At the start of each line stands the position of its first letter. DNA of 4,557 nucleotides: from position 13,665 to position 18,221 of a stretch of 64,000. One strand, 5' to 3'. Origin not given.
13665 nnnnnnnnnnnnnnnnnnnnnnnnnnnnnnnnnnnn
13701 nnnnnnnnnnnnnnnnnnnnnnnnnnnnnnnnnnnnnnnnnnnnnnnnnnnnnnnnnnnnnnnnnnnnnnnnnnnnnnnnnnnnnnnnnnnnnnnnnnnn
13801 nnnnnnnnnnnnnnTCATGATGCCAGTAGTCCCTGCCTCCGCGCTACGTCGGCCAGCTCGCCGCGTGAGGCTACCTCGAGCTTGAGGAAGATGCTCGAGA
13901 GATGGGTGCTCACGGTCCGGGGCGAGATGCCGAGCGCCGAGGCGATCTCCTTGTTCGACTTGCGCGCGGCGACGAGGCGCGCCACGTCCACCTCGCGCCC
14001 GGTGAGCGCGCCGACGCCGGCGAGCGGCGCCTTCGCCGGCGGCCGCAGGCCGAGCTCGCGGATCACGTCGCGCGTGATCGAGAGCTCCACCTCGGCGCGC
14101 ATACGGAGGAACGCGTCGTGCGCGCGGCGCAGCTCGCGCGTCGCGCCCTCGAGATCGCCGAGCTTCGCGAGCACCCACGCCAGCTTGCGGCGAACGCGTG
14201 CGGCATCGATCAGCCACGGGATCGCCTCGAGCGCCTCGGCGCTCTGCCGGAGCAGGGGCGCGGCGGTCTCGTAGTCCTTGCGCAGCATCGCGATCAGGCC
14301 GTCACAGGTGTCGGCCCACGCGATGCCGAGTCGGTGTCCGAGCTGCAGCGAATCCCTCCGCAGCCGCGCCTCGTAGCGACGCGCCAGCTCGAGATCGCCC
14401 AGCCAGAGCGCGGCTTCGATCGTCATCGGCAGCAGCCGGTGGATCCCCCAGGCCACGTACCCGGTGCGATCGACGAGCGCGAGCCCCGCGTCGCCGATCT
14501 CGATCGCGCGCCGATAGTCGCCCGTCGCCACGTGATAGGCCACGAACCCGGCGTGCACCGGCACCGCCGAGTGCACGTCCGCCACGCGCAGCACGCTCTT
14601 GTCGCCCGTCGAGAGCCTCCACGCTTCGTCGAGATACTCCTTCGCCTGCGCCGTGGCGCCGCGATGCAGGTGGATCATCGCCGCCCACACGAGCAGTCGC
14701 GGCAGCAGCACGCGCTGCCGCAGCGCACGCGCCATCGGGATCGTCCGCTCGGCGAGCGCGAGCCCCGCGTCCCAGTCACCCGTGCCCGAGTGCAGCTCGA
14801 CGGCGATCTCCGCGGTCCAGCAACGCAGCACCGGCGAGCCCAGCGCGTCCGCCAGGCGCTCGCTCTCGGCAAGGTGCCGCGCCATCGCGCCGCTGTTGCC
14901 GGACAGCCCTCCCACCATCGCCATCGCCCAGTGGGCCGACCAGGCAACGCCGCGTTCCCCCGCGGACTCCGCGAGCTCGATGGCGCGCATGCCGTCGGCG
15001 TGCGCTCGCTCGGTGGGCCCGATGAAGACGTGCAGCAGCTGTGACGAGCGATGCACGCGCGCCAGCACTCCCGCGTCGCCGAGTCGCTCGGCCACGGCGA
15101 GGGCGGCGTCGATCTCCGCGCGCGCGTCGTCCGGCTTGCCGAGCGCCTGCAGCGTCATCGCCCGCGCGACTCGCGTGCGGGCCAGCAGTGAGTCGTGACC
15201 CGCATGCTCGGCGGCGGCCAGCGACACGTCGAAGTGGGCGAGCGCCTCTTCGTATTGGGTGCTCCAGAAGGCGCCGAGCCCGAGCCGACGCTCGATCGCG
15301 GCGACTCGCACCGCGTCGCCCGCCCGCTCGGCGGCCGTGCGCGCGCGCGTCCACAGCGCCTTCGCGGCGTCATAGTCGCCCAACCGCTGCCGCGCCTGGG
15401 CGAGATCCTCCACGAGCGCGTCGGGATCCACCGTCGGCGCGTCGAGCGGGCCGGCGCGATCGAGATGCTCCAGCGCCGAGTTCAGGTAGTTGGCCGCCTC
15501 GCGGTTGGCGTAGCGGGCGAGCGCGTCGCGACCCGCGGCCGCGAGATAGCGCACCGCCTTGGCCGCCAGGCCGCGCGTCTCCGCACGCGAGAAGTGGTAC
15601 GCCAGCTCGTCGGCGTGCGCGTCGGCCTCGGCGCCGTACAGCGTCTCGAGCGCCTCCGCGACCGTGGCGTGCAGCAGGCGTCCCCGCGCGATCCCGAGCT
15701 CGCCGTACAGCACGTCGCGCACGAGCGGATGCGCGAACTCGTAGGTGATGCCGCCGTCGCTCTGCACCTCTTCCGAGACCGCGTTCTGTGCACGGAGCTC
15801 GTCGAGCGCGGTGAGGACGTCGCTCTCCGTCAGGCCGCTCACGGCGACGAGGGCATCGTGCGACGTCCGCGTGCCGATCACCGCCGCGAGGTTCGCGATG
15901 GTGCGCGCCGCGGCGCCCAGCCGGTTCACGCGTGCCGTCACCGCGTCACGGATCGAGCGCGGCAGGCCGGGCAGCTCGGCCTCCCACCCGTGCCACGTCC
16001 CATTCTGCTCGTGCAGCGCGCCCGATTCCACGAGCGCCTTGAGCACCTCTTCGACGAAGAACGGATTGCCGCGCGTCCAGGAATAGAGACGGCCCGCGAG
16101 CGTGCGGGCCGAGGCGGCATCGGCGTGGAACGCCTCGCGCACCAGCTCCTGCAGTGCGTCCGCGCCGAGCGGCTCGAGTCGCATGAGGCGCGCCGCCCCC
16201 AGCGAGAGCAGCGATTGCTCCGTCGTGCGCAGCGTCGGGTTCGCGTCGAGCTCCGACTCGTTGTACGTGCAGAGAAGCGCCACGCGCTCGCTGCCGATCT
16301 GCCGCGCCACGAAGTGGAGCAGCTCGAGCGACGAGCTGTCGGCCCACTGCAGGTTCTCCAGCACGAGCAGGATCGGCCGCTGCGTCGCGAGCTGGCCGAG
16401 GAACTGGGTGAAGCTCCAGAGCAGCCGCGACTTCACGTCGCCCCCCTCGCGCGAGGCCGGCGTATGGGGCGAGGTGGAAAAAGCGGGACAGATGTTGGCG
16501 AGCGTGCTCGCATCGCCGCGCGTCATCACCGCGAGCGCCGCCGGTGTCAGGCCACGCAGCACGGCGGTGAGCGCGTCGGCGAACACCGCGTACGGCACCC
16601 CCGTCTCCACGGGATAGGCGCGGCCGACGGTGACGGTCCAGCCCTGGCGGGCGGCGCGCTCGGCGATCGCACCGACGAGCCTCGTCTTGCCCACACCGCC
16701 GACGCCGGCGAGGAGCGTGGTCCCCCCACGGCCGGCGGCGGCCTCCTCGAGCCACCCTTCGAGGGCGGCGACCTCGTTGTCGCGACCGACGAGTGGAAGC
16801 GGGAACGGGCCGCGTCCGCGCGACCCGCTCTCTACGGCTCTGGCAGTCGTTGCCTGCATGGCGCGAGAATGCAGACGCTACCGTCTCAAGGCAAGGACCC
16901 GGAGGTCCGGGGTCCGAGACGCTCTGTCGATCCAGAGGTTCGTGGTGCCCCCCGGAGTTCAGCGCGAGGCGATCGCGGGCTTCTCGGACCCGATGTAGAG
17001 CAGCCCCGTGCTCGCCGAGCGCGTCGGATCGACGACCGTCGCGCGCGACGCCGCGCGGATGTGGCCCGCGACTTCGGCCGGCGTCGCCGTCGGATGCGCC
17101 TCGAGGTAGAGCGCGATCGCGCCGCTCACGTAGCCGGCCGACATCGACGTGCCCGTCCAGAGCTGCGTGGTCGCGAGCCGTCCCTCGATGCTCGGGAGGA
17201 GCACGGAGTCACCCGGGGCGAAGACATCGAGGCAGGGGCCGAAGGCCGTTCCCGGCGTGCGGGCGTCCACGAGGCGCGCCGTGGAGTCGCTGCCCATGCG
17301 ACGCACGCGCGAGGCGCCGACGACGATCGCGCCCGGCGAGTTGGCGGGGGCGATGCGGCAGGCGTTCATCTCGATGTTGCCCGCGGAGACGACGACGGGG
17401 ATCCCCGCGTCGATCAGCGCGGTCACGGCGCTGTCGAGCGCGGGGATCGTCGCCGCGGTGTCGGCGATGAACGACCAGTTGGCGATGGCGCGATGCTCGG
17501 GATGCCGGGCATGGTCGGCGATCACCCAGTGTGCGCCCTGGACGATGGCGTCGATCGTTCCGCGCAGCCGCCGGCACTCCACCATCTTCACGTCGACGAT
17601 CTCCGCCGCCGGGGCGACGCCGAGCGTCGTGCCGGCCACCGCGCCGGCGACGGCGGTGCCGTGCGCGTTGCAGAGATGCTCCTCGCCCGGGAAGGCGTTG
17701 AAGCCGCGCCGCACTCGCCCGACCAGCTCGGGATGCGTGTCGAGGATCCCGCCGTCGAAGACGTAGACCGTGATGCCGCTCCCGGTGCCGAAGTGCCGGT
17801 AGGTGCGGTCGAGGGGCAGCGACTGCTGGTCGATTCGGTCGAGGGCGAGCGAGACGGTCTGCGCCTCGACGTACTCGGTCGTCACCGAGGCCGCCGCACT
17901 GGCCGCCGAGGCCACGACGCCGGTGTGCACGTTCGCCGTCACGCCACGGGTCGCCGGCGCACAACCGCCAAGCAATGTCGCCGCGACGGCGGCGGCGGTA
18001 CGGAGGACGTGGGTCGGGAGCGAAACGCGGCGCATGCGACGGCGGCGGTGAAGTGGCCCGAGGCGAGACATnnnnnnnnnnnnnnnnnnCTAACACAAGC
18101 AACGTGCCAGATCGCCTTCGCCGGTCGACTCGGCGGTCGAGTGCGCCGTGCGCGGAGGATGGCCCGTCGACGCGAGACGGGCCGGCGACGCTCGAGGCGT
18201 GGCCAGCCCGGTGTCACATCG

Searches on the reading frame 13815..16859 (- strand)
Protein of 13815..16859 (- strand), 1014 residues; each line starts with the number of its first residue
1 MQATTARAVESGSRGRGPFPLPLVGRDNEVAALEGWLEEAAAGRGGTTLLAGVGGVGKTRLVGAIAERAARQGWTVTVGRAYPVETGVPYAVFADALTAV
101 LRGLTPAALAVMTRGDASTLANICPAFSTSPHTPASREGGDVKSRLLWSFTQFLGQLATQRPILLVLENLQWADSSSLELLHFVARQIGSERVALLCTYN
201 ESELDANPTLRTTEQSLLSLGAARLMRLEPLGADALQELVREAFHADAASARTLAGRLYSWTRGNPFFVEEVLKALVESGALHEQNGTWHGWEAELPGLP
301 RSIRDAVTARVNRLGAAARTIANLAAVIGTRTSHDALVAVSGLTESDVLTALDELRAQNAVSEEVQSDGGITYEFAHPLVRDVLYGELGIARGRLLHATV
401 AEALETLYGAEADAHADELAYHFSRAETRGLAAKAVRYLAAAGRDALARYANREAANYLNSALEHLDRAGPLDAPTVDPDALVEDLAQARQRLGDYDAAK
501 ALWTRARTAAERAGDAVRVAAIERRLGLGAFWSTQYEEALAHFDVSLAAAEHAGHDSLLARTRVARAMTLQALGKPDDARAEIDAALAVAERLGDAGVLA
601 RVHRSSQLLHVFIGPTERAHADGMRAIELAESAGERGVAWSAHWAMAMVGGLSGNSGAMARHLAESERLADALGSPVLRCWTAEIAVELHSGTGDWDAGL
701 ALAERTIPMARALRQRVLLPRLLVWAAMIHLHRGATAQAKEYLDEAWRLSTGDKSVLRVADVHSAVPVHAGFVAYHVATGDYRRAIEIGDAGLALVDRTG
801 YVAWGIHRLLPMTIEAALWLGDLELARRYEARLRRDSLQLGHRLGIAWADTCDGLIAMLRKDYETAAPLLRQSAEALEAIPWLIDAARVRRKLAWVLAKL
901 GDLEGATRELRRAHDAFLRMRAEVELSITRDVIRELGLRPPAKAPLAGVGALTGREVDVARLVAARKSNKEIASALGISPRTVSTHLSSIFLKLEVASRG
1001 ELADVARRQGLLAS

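Call 8: search_protein_families(library=pfam, proteins=[window:13815-16859:-], max_evalue=0.001)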
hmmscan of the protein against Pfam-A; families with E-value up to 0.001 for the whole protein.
window:13815-16859:- (1014 aa): 11 families
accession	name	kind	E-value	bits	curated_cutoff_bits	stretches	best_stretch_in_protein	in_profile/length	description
PF13191.12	AAA_16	-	3e-29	103.1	32.6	1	22-192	1-163/167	AAA ATPase domain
PF00196.25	GerE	-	5.3e-17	61.6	23.5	1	952-1006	3-57/57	Bacterial regulatory proteins, luxR family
PF13424.12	TPR_12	-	4.3e-09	36.9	30.1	1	485-551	8-76/77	Tetratricopeptide repeat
PF10602.15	RPN7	-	6e-05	23.2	29.6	0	493-573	86-163/174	26S proteasome subunit RPN7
PF13181.12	TPR_8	-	9.3e-05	22.7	25.7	0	486-501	7-22/34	Tetratricopeptide repeat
PF13936.12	HTH_38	-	0.00029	21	27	0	960-987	14-41/44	Helix-turn-helix domain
PF08281.18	Sigma70_r4_2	-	0.00031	20.8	25.7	0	967-988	27-48/54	Sigma-70, region 4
PF13412.12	HTH_24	-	0.00062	19.7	21.9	0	965-987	16-38/48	Winged helix-turn-helix DNA-binding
PF07719.23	TPR_2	-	0.00086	19.7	27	0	565-590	6-31/34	Tetratricopeptide repeat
PF10923.14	BrxC_BrxD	-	0.00086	18.8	22.2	0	24-76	28-80/414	BREX system ATP-binding protein BrxC/D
PF13384.12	HTH_23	-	0.00092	19.4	24.6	1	959-984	10-35/50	Homeodomain-like domain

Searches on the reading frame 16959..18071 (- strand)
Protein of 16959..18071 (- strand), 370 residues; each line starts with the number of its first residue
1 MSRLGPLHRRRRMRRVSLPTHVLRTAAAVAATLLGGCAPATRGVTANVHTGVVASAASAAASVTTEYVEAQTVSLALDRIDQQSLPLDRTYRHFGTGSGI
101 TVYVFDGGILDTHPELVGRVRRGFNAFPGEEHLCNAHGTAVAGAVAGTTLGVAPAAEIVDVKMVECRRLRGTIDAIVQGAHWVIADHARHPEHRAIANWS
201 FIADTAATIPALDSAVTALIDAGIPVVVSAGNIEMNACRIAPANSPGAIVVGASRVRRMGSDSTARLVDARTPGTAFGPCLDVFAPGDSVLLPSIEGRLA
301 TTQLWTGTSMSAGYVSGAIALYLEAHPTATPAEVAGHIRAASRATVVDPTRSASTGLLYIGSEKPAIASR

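Call 8: search_protein_families(library=pfam, proteins=[window:16959-18071:-], max_evalue=0.001)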
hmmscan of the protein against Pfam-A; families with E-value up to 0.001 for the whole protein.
window:16959-18071:- (370 aa): 1 family
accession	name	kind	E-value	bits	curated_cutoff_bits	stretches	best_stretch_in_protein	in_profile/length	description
PF00082.27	Peptidase_S8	-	1.4e-27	97.3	21.8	1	97-342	1-273/288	Subtilase family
